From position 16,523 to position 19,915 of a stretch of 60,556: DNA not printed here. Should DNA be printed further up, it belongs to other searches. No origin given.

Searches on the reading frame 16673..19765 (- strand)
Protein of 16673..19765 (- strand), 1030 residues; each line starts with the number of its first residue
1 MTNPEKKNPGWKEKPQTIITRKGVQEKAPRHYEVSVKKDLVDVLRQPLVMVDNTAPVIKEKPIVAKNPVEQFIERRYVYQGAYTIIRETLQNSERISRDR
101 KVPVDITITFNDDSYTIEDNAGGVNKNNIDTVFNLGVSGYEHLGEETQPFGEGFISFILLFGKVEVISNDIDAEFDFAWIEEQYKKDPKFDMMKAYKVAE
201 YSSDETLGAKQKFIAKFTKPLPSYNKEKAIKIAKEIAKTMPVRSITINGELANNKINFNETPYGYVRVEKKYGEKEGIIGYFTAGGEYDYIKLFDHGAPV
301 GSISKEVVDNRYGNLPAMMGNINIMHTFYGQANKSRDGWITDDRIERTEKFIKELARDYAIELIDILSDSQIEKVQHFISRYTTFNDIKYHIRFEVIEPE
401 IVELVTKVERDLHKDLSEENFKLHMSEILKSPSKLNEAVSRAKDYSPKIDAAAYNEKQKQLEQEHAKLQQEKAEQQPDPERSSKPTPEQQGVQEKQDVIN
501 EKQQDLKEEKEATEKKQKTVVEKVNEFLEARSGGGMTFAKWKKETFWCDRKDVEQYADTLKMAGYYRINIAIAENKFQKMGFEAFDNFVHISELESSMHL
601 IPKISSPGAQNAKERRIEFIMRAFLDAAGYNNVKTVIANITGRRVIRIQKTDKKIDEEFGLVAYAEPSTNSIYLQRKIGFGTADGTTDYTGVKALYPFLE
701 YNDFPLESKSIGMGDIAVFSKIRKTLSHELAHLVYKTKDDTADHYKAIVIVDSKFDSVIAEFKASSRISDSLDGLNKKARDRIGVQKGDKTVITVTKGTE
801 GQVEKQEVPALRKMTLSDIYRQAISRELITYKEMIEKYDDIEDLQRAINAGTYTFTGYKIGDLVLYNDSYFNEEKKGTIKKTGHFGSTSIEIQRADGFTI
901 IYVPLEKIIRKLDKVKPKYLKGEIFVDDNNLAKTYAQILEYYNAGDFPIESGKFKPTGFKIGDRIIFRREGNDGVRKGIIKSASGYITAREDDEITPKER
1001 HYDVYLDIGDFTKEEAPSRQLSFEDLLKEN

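Call 26: search_protein_families(library=pfam, proteins=[window:16673-19765:-], max_evalue=0.01)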
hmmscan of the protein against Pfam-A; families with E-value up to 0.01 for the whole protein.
window:16673-19765:- (1030 aa): 1 family
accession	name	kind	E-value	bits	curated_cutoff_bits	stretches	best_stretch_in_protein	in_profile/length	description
PF13589.12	HATPase_c_3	-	0.0082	16.6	25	0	104-179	22-103/137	Histidine kinase-, DNA gyrase B-, and HSP90-like ATPase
